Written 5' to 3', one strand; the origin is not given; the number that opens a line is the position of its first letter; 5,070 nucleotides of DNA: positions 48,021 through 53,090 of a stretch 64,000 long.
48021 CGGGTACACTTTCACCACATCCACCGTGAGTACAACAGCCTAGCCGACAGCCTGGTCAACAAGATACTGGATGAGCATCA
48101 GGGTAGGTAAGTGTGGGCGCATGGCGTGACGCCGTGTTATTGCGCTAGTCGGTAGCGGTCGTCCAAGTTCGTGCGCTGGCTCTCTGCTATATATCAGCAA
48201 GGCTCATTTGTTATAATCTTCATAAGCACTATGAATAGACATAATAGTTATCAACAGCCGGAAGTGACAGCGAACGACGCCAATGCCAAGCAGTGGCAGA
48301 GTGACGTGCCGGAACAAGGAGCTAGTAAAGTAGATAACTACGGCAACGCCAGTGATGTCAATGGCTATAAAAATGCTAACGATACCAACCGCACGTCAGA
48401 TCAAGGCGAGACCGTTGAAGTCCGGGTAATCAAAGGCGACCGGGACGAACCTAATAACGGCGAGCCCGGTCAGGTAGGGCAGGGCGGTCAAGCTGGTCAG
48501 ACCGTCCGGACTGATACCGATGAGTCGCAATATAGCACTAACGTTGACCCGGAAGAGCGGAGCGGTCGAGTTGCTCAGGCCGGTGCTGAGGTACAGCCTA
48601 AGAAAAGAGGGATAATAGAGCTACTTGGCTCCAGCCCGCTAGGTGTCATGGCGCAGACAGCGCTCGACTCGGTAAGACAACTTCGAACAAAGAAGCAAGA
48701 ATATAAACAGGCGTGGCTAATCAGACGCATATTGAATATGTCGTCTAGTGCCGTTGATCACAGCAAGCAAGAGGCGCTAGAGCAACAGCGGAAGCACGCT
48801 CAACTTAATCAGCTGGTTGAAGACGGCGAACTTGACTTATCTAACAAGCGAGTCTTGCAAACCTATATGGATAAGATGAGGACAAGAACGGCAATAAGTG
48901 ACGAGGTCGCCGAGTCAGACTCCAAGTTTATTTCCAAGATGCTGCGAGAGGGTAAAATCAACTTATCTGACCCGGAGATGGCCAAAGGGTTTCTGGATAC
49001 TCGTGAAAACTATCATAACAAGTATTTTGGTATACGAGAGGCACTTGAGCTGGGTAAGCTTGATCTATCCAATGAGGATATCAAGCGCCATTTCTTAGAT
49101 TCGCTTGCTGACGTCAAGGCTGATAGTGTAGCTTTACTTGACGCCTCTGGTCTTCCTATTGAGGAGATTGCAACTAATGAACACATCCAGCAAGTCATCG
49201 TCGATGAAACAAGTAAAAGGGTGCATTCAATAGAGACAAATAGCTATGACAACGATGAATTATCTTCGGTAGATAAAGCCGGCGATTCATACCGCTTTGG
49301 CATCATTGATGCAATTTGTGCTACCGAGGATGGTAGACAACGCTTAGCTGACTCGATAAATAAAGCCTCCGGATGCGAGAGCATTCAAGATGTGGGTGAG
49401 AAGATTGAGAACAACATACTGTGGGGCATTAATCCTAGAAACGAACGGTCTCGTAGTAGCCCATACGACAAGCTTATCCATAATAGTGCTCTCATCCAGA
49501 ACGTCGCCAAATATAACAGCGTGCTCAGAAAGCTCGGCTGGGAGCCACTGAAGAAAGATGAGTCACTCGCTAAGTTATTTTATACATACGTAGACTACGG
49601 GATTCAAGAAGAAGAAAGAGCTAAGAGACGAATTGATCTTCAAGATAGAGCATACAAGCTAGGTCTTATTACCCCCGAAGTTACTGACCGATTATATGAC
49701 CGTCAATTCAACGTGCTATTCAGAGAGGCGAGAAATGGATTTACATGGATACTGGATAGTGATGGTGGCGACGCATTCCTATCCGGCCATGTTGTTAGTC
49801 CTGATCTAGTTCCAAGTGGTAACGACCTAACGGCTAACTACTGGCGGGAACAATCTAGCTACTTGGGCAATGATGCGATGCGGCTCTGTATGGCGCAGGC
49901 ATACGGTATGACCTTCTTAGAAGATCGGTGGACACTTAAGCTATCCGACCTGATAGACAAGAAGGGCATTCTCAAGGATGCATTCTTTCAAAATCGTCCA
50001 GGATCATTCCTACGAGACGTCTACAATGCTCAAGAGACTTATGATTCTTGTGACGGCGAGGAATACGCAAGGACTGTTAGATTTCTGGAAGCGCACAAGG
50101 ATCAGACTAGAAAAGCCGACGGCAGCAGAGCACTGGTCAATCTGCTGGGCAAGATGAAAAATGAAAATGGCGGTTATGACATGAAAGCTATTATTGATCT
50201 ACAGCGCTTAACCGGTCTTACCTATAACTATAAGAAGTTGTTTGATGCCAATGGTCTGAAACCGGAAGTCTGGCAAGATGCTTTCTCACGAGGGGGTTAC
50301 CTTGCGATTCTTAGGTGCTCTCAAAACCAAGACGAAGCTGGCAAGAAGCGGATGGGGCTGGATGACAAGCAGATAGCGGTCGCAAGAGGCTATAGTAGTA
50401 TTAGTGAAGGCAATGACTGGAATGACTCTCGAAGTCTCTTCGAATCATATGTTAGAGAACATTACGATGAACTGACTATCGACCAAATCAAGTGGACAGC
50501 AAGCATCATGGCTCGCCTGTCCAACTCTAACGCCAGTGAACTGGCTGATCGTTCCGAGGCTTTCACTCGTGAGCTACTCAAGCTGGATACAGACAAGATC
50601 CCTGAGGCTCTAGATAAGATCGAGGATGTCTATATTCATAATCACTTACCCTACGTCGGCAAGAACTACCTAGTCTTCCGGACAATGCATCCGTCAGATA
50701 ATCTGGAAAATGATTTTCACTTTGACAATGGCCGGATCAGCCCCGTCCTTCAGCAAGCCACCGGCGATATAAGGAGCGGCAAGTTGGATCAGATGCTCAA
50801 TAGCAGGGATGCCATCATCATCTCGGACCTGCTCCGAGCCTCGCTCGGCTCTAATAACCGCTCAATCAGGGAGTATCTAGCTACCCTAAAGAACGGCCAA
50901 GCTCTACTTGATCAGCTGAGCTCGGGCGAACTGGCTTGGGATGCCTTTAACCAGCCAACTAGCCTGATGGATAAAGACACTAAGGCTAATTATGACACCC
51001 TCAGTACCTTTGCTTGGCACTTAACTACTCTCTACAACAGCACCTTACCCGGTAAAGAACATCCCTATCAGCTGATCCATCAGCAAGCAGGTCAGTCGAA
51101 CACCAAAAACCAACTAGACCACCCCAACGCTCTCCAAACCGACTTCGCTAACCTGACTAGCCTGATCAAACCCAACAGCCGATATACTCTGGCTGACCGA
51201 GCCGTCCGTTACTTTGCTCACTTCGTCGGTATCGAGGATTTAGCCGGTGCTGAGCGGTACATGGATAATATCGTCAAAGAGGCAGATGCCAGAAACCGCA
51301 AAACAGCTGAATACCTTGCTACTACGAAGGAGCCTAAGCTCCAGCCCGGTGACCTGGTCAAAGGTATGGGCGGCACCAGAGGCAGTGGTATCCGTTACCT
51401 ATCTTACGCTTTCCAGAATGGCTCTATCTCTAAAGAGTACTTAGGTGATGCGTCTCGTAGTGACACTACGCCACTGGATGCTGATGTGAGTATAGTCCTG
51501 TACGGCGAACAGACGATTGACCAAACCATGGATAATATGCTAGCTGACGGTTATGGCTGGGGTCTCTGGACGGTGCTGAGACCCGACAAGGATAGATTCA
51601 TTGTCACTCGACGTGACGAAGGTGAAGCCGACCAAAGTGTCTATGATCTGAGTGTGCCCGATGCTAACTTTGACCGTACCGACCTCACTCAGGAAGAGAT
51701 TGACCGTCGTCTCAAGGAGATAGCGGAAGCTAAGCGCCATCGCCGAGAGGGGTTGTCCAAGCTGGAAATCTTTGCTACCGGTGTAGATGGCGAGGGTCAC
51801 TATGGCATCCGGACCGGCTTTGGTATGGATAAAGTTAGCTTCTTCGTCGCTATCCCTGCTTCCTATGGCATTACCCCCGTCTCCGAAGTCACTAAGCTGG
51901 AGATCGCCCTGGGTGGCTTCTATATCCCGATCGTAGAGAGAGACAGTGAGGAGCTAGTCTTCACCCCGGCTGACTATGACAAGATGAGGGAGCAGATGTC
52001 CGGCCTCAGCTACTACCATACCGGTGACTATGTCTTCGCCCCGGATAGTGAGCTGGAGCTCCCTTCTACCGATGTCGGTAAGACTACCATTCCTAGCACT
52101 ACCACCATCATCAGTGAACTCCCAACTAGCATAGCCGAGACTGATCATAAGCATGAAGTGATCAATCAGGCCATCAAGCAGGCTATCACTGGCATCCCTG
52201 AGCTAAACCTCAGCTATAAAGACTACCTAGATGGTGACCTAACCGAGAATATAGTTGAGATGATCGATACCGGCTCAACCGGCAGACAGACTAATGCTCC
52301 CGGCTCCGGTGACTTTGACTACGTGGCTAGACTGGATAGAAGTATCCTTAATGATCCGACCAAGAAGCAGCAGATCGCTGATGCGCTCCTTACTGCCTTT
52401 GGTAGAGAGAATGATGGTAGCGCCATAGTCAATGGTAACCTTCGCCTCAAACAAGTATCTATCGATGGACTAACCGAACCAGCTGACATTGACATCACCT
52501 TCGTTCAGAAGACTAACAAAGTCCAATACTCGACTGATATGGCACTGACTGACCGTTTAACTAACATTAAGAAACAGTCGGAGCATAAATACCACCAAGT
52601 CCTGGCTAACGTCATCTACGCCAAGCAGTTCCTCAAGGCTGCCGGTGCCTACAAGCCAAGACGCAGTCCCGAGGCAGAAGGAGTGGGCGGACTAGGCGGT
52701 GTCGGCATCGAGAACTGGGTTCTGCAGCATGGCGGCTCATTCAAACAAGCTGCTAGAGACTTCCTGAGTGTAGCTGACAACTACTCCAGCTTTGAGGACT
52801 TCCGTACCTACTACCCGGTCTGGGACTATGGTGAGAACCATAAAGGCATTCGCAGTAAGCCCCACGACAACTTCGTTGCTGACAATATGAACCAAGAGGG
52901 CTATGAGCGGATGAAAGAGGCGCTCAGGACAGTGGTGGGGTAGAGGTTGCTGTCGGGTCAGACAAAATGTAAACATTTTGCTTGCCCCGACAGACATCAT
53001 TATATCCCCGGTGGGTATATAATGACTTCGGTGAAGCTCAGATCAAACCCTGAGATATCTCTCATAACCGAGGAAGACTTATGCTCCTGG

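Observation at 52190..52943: C-terminal domain of the ~1570-aa protein looks like an archaeal-type (class I) CCA-adding / poly(A)-polymerase-like nucleotidyltransferase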

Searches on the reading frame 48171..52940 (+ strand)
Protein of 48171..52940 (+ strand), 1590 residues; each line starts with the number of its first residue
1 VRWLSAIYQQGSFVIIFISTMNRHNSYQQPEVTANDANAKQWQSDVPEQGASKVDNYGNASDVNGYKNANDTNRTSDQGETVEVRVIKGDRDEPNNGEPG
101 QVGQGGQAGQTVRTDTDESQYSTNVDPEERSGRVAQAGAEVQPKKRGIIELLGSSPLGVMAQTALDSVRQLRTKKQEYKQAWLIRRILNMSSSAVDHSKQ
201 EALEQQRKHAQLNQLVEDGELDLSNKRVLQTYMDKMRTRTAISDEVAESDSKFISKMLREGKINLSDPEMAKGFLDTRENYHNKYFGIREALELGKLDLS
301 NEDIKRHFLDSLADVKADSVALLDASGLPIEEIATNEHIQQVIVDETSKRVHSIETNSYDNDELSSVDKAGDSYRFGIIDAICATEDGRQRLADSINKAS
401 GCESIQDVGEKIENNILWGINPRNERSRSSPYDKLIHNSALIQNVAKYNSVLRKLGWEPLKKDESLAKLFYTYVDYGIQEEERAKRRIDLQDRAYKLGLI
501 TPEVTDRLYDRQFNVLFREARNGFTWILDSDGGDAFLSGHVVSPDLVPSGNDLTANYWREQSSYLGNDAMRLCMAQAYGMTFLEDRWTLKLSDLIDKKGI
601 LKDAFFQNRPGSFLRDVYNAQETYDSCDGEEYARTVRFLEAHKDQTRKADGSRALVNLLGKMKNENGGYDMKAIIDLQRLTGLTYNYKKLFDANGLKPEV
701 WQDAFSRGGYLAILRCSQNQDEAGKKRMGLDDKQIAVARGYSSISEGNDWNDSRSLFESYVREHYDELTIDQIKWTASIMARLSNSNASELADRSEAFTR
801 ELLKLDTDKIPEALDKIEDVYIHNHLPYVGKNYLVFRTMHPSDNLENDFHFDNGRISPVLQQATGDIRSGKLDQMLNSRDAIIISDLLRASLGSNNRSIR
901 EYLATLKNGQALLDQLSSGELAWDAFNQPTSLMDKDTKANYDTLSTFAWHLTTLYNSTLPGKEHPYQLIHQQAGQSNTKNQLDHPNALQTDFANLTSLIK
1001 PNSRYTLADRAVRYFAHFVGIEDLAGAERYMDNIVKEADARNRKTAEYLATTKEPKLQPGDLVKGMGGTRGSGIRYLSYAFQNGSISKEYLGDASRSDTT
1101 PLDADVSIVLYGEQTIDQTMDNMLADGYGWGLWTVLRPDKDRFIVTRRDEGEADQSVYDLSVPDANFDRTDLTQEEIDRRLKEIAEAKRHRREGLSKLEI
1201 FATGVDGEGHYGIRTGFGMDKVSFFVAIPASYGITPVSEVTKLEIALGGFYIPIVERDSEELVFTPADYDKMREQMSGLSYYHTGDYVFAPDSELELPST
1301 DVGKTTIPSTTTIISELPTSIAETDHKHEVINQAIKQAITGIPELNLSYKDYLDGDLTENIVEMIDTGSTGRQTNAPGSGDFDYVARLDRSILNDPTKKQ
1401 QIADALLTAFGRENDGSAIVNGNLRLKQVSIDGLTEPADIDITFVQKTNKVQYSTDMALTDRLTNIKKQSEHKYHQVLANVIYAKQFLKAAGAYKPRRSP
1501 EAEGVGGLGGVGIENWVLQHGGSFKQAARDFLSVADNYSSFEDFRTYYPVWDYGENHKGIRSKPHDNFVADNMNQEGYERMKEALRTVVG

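Call 3: search_protein_families(library=pfam, proteins=[window:48171-52940:+], max_evalue=1)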
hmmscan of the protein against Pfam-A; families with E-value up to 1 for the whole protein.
window:48171-52940:+ (1590 aa): 1 family
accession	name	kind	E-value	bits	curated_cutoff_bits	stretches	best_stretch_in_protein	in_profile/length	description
PF10925.13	DUF2680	-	0.085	13.4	25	0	241-284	11-54/57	Protein of unknown function (DUF2680)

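Call 28: search_protein_families(library=padloc, proteins=[window:48231-52940:+], max_evalue=1)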
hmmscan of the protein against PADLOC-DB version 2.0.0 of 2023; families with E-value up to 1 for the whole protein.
window:48231-52940:+ (1570 aa): 1 family
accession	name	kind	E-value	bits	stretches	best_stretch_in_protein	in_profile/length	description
PDLC00803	Cyclase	-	0.0039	14.9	1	1329-1447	32-143/253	oligonucleotide-cyclase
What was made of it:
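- On CD-NTase / CBASS: PADLOC 'Cyclase' E 0.0039 at 14.9 bits (call 28).
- On Known anti-phage defence systems (PADLOC-DB v2): Only the sub-threshold 'Cyclase' hit (call 28).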

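Call 49: search_protein_families(library=ncbifam, proteins=[window:48231-52940:+], max_evalue=0.1)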
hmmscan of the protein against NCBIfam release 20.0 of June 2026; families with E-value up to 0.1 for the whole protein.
window:48231-52940:+ (1570 aa): 0 families

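Call 50: search_protein_families(library=phrogs, proteins=[window:48231-52940:+], max_evalue=0.01)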
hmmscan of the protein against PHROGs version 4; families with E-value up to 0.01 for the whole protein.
window:48231-52940:+ (1570 aa): 0 families

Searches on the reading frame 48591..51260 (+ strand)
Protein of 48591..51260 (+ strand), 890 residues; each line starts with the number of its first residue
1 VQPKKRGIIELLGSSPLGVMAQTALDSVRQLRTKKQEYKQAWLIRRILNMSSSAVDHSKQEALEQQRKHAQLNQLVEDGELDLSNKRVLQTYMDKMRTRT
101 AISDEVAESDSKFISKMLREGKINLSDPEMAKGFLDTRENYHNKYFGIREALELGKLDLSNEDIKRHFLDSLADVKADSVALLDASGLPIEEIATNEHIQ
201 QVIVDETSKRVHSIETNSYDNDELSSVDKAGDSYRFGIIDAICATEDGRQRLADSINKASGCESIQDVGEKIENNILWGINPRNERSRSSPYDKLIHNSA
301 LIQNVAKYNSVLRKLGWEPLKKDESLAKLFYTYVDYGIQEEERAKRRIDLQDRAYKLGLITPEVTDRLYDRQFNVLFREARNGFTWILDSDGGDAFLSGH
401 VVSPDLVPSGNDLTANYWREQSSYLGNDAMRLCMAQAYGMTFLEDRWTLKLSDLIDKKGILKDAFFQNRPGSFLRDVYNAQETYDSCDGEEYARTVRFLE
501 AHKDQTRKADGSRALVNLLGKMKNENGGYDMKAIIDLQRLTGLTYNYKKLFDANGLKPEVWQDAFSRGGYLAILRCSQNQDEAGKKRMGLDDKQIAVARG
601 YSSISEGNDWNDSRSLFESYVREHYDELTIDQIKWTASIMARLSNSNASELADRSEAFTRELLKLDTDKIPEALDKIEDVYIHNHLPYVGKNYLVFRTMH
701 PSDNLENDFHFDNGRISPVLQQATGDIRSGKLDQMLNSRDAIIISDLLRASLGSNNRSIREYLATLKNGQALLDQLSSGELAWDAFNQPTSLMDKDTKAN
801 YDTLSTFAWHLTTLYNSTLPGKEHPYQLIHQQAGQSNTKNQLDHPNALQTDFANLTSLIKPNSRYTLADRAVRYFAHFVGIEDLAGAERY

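Call 15: find_homologous_proteins(query=window:48591-51260:+, max_evalue=0.001)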
Query window:48591-51260:+ (890 aa): 74 proteins with E <= 0.001 among 8000 candidates.
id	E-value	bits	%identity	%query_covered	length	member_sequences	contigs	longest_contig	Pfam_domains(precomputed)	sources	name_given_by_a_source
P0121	0.0e+0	1935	97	100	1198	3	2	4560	-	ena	-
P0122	0.0e+0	1934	97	100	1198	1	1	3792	-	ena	-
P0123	0.0e+0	1862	94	100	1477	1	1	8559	-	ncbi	ncbi:MAG: hypothetical protein ACFNVL_02320 [Candidatus Nanoperiomorbus sp.]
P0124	0.0e+0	1845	93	100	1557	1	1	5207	-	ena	-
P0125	0.0e+0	1845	93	100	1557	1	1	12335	-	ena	-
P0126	0.0e+0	1841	93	100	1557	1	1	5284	-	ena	-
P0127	0.0e+0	1841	93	100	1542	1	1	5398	-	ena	-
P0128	0.0e+0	1813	94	98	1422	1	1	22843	-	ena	-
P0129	0.0e+0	1757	95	93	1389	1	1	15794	-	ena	-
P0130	0.0e+0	1741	94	93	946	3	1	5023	-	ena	-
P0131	0.0e+0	1528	79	100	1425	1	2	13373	-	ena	-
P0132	0.0e+0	1521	79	100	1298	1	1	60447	-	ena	-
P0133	0.0e+0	1511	78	100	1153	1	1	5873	-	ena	-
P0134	0.0e+0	1510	78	100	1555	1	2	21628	-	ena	-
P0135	0.0e+0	1503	78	100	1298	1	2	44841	-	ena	-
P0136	0.0e+0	1488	77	100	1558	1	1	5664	-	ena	-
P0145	0.0e+0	1110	61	100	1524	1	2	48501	-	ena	-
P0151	2.1e-298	1011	72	73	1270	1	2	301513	-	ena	-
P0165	2.5e-235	802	81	39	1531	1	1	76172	-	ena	-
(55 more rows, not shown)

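Call 48: search_protein_families(library=pfam, proteins=[P0136], max_evalue=0.1)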
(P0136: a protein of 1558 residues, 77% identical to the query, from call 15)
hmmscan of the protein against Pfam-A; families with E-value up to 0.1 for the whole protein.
P0136 (1558 aa): 1 family
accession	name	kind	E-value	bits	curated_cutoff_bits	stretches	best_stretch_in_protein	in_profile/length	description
PF21980.2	MksE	-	0.063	14.1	27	0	163-218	97-149/163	Condensin complex protein MksE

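Call 90: find_encoding_contigs(protein=P0151, flank=7000, max_places=2)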
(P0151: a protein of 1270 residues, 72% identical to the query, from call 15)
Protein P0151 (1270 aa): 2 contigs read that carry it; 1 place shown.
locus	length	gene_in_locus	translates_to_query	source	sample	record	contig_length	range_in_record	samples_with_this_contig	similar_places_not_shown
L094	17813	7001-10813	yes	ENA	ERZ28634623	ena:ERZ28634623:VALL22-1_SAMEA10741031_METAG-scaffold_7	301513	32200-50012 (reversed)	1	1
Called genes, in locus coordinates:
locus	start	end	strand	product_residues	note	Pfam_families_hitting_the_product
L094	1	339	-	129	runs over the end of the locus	-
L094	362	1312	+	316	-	PF13292:DXP_synthase_N, PF00456:Transketolase_N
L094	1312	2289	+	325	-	PF02779:Transket_pyr, PF02780:Transketolase_C, PF22613:Transketolase_C_1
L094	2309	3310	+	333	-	PF00294:PfkB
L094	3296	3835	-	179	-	PF00588:SpoU_methylase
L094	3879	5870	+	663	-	PF00270:DEAD (faint), PF04851:ResIII, PF17757:UvrB_inter, PF27431:UvrB_3rd, PF00271:Helicase_C, PF12344:UvrB, PF02151:UVR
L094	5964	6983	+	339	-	-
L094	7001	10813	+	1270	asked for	-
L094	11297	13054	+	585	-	PF00664:ABC_membrane, PF00005:ABC_tran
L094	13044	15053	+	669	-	PF00664:ABC_membrane, PF00005:ABC_tran, PF02463:SMC_N (faint)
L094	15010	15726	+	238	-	PF00406:ADK, PF13207:AAA_17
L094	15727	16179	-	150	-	-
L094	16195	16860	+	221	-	PF05711:TylF, PF13578:Methyltransf_24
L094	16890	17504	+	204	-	-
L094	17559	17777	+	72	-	-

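Call 91: find_encoding_contigs(protein=P0165, flank=7000, max_places=2)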
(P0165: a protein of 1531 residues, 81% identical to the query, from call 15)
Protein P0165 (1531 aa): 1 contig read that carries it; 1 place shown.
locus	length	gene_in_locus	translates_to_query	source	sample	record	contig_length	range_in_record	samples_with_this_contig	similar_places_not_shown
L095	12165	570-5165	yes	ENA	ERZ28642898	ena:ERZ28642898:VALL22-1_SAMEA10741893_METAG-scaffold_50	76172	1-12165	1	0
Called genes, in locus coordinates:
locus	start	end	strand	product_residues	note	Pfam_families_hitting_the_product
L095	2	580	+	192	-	?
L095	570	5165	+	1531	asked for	-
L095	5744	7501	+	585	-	PF00664:ABC_membrane, PF00005:ABC_tran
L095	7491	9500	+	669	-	PF00664:ABC_membrane, PF00005:ABC_tran, PF02463:SMC_N (faint)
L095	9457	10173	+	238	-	PF00406:ADK, PF13207:AAA_17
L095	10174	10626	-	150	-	-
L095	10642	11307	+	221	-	PF05711:TylF, PF13578:Methyltransf_24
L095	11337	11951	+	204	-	-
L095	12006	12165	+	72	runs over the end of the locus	-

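Call 92: find_encoding_contigs(protein=P0145, flank=7000, max_places=2)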
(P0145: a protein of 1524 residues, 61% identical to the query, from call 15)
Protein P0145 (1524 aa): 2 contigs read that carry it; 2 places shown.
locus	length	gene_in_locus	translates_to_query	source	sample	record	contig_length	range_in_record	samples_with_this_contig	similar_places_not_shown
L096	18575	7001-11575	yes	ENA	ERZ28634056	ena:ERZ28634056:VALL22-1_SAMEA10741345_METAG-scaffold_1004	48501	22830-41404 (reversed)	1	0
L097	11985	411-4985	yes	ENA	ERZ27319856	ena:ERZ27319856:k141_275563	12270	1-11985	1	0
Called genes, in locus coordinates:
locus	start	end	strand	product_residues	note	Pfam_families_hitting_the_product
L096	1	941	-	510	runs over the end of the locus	PF01381:HTH_3, PF12844:HTH_19 (weak), PF13560:HTH_31, PF00275:EPSP_synthase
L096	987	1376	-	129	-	-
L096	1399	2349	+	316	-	PF13292:DXP_synthase_N, PF00456:Transketolase_N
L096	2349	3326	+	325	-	PF02779:Transket_pyr, PF02780:Transketolase_C, PF22613:Transketolase_C_1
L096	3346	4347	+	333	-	PF00294:PfkB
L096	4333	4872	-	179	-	PF00588:SpoU_methylase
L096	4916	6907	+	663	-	PF00270:DEAD (faint), PF04851:ResIII, PF17757:UvrB_inter, PF27431:UvrB_3rd, PF00271:Helicase_C, PF12344:UvrB, PF02151:UVR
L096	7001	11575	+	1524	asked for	-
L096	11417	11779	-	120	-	-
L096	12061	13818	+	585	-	PF00664:ABC_membrane, PF00005:ABC_tran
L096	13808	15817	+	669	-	PF00664:ABC_membrane, PF00005:ABC_tran, PF02463:SMC_N (faint)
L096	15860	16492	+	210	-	PF00406:ADK, PF13207:AAA_17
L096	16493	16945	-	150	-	-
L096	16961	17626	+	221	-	PF05711:TylF, PF13578:Methyltransf_24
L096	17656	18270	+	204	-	-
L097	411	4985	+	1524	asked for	-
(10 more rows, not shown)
